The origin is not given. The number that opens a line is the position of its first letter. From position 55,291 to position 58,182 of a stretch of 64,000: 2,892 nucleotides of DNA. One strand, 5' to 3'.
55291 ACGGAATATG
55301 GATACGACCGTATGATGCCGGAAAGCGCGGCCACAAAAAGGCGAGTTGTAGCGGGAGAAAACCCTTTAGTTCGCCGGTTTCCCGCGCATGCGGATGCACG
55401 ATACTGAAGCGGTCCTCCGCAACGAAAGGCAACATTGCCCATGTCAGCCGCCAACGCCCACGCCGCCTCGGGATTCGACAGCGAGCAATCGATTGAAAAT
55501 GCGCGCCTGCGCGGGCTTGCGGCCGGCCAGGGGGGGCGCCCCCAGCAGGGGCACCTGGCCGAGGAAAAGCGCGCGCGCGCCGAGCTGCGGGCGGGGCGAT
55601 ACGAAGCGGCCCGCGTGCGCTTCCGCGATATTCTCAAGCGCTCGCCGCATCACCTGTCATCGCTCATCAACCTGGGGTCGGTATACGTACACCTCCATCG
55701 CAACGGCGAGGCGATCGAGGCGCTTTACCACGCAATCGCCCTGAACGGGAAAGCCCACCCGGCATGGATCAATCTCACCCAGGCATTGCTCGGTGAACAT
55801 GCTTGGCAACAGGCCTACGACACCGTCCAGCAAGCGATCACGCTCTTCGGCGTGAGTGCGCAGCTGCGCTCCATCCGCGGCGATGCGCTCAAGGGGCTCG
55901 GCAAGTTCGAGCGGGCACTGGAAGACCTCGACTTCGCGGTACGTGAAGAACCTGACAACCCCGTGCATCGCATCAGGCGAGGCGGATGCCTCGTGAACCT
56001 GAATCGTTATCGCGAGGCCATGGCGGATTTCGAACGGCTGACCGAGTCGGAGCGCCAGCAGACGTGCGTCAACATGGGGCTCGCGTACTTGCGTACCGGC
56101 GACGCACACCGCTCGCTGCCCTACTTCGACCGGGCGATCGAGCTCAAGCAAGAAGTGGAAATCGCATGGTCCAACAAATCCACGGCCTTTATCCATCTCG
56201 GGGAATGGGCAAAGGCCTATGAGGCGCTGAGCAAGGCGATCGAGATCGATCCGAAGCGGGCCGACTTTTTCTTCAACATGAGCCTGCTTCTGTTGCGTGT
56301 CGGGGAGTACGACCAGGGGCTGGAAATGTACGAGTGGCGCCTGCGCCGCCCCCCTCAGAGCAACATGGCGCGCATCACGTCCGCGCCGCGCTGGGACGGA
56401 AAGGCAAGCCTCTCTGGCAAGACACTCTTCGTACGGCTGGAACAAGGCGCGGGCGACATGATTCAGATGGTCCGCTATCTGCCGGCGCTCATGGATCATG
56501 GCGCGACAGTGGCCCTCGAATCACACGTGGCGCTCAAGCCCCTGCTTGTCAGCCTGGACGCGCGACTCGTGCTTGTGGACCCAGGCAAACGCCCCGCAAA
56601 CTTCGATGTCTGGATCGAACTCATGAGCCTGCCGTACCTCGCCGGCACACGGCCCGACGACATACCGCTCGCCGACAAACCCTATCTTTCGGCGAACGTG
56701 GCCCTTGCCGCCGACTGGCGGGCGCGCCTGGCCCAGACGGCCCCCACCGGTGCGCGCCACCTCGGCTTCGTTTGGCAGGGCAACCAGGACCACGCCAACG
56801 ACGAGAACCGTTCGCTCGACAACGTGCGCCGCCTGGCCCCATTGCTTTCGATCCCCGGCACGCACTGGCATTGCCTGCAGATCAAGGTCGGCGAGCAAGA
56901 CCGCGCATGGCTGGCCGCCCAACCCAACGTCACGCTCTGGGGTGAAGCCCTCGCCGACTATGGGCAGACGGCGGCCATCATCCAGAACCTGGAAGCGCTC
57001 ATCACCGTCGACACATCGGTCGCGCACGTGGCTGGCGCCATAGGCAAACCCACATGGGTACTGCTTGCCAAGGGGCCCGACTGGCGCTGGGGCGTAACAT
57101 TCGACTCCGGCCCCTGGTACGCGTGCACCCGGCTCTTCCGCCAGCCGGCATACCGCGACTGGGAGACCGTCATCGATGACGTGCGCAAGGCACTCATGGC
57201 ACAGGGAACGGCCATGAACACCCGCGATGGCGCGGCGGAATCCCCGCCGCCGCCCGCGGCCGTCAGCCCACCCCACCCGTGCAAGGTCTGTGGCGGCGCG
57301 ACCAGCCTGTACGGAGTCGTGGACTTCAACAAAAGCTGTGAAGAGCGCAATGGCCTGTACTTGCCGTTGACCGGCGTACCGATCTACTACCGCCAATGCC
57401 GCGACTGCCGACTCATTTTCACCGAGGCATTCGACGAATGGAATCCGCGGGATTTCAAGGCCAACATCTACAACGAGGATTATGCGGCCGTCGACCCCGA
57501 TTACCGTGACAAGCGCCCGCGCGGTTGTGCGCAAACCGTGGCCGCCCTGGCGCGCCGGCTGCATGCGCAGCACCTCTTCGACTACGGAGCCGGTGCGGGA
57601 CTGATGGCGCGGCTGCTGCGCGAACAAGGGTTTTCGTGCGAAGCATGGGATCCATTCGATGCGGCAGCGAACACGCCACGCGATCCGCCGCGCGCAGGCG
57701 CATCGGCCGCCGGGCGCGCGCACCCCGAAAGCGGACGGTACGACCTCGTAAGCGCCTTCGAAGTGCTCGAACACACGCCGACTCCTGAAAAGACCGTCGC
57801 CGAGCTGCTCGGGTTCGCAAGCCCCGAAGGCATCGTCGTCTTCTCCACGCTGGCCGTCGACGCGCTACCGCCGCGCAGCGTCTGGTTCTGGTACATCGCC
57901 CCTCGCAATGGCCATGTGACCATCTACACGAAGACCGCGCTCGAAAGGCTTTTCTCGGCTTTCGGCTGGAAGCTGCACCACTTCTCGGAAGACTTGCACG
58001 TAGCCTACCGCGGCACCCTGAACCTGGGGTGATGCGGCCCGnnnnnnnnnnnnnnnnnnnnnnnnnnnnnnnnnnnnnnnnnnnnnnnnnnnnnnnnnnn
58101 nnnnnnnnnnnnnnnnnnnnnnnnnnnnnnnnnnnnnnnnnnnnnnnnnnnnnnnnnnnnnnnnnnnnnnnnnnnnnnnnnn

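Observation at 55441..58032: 863-aa TPR / GT9-like / Zn-ribbon-SAM-methyltransferase fusion in the slot where enterics carry cheYZ: candidate flagellin glycosyl- and methyl-transferase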

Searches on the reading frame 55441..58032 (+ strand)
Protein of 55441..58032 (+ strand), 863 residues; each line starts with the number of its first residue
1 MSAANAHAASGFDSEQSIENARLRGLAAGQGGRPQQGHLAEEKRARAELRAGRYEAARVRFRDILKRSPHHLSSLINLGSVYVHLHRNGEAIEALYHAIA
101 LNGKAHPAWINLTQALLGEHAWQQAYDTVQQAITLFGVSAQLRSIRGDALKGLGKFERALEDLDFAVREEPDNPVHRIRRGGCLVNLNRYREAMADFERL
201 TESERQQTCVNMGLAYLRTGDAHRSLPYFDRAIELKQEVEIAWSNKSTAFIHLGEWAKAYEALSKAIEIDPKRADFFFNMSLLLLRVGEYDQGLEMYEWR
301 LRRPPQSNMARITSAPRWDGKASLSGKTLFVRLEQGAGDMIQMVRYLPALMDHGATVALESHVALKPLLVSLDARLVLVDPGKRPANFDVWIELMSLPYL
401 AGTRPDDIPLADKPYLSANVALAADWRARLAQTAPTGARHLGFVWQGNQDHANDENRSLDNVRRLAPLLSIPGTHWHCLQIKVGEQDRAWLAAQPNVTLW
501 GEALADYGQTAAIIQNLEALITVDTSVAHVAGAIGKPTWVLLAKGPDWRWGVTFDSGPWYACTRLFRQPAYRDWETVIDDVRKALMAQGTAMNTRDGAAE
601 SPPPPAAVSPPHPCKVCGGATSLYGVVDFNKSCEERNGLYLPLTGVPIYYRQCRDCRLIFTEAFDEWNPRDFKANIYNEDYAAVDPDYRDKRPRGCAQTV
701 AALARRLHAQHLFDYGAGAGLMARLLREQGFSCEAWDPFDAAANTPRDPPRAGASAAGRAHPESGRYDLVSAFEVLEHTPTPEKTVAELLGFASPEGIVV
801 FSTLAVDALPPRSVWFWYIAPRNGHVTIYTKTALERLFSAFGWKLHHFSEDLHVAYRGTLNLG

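Call 6: search_protein_families(library=pfam, proteins=[window:55441-58032:+], max_evalue=0.01)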
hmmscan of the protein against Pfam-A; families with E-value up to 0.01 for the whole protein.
window:55441-58032:+ (863 aa): 24 families
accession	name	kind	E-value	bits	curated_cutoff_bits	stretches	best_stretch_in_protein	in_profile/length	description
PF13489.12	Methyltransf_23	-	1e-25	90.8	27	1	688-847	1-163/164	Methyltransferase domain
PF13432.12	TPR_16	-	1.6e-24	86.4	32.7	3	43-99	2-58/65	Tetratricopeptide repeat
PF00515.34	TPR_1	-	1.7e-20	72.4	27.8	1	242-272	3-33/34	Tetratricopeptide repeat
PF07719.23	TPR_2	-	4.5e-20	70.5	27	1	242-272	3-33/34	Tetratricopeptide repeat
PF14559.12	TPR_19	-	2.5e-19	69.8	25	2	154-206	5-57/68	Tetratricopeptide repeat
PF13181.12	TPR_8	-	1.4e-18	65.9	25.7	1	207-237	2-32/34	Tetratricopeptide repeat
PF13428.12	TPR_14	-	2.3e-16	59.1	23.5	0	44-79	7-42/44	Tetratricopeptide repeat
PF13431.12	TPR_17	-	4.1e-12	45.8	24.4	1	264-294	3-33/34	Tetratricopeptide repeat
PF13371.12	TPR_9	-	4.8e-12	46.2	35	1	114-175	3-64/73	Tetratricopeptide repeat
PF13424.12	TPR_12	-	1e-10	42.1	30.1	2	43-101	8-74/77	Tetratricopeptide repeat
PF13414.12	TPR_11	-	1.3e-09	38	26.8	1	250-288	4-42/42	TPR repeat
PF12895.13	ANAPC3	-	1.6e-08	35.2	27.2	0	248-298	31-80/82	Anaphase-promoting complex, cyclosome, subunit 3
PF13174.12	TPR_6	-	5.1e-08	33.5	26.3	0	43-70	5-32/33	Tetratricopeptide repeat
PF25062.1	ARM_TT21_N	-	1.4e-06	28.6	40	1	168-276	21-137/222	Tetratricopeptide repeat protein 21 N-terminal ARM repeat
PF08241.18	Methyltransf_11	-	8.8e-06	26.7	21.2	1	714-801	2-95/95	Methyltransferase domain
PF01075.23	Glyco_transf_9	-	0.0018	18.1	22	1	508-539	175-206/247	Glycosyltransferase family 9 (heptosyltransferase)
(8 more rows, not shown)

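Call 7: search_protein_families(library=ncbifam, proteins=[window:55441-58032:+], max_evalue=1)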
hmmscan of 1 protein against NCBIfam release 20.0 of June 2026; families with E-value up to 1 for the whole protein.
window:55441-58032:+ (863 aa): 32 families (the best 25 are shown)
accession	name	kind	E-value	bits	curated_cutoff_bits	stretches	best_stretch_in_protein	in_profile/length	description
NF040959.1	MamA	equivalog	2e-22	79.7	200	2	190-298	53-163/204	magnetosome protein MamA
TIGR02917.1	PEP_TPR_lipo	equivalog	1.3e-19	69.7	312.2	1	39-307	262-532/899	XrtA/PEP-CTERM system TPR-repeat protein PrsT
NF033920.0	C39_PA2778_fam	equivalog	9.1e-14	51.5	150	3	44-135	161-253/255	PA2778 family cysteine peptidase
TIGR02521.1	type_IV_pilW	equivalog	5.6e-13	49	154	2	154-298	45-193/234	type IV pilus biogenesis/stability protein PilW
NF047558.1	TPR_END_plus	domain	5.5e-10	39.1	32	2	242-273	1-32/56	TPR end-of-group domain-containing protein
TIGR02552.1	LcrH_SycD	equivalog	2.7e-08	33.6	104.8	3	48-146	28-126/136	SycD/LcrH family type III secretion system chaperone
TIGR01983.1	UbiG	equivalog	4.8e-08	32.6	102.95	1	705-805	46-155/228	bifunctional 2-polyprenyl-6-hydroxyphenol methylase/3-demethylubiquinol 3-O-methyltransferase UbiG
NF002725.1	PRK02603.1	equivalog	7.6e-08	32.5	143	2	187-265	55-131/173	photosystem I assembly protein Ycf3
TIGR00990.1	3a0801s09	subfamily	8.3e-06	24.7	757.25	1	51-298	307-566/615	mitochondrial import receptor subunit TOM70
NF008391.2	PRK11189.1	equivalog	1.7e-05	24.5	250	1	253-311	78-136/297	lipoprotein NlpI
NF033762.1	social_mot_Tgl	equivalog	2.4e-05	23.8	225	1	201-301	24-127/252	social motility TPR repeat lipoprotein Tgl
NF047371.1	FlcA_CTERM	equivalog_domain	2.9e-05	22.8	300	2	44-238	320-539/646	periplasmic flagellar collar protein FlcA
NF008757.0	PRK11788.1-5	equivalog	6.3e-05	22.3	363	1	43-133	219-309/388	lipopolysaccharide assembly protein LapB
NF007610.0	PRK10258.1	equivalog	0.00012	21.5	342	1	691-811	25-148/251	malonyl-ACP O-methyltransferase BioC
NF033758.1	gliding_GltE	equivalog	0.00023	20.2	225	0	91-181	241-331/411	adventurous gliding motility TPR repeat lipoprotein GltE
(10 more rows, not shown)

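Call 9: search_dna_similar(query=window:55441-58032:+, collection=plasmids, mode=protein, max_rows=15)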
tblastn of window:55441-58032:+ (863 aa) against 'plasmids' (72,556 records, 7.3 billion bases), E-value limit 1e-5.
Records with a match: 198; places in all: 436; records where one place covers at least 80% of the query: 0.
Best place of each record, by identity: <60% 198.
By first word of the organism name: Azospirillum 47; Ralstonia 30; Burkholderia 15; Caballeronia 10; Paraburkholderia 9; Bradyrhizobium 8; Streptomyces 6; Nostoc 5; Paracoccus 4; Planktothrix 4; and 48 more.
By predicted mobility (MOB-suite, as given by PLSDB): non-mobilizable 136; mobilizable 34; conjugative 28.
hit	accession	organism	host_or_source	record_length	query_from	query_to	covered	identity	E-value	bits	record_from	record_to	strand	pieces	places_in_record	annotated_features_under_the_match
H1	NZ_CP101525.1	Burkholderia arboris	mixed culture,soil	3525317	60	587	61%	34.3%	2e-62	238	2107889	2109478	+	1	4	none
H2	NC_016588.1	Azospirillum lipoferum 4B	-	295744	55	585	62%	33.8%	7e-60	230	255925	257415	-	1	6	tetratricopeptide repeat protein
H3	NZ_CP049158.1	Caballeronia sp. SBC1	whole organism,soil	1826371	54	587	62%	33.5%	5e-53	209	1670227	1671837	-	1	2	none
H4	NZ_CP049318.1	Caballeronia sp. SBC2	whole organism,soil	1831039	54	587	62%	33.5%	5e-53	209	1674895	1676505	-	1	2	none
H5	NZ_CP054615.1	Azospirillum oryzae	cell culture,soil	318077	55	593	62%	33.1%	1e-52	207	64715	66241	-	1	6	tetratricopeptide repeat protein | FkbM family methyltransferase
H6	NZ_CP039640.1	Azospirillum sp. TSH100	soil,soil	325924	55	585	62%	33.6%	1e-57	223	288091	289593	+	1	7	tetratricopeptide repeat-containing glycosyltransferase family protein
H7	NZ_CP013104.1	Paraburkholderia caribensis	-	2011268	61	588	61%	33.6%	2e-66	250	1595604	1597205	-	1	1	none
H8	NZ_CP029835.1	Azospirillum ramasamyi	single cell,Cow dung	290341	55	585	62%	32.9%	5e-55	215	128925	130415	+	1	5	tetratricopeptide repeat-containing glycosyltransferase family protein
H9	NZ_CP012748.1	Paraburkholderia caribensis MBA4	soil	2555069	61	597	62%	32.5%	2e-61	234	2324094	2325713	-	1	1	none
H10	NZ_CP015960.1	Paraburkholderia caribensis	Mimosa,single cell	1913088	61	588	61%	33.0%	5e-65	245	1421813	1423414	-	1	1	none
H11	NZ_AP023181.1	Paraburkholderia sp. PGU19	Physopelta gutta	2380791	61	597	62%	32.1%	2e-62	238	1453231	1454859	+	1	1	none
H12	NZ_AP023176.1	Paraburkholderia largidicola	Physopelta gutta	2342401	61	588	61%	32.5%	1e-63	241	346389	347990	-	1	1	none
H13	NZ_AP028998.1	Paraburkholderia sp. 22B1P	-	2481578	61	588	61%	32.5%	1e-63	241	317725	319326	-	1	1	none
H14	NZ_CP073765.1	Methylovirgula sp. HY1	soil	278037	111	590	56%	35.6%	9e-60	229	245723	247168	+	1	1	tetratricopeptide repeat protein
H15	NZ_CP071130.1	Caballeronia sp. M1242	Homo sapiens,ETA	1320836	55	585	62%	32.2%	5e-48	193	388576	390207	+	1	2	none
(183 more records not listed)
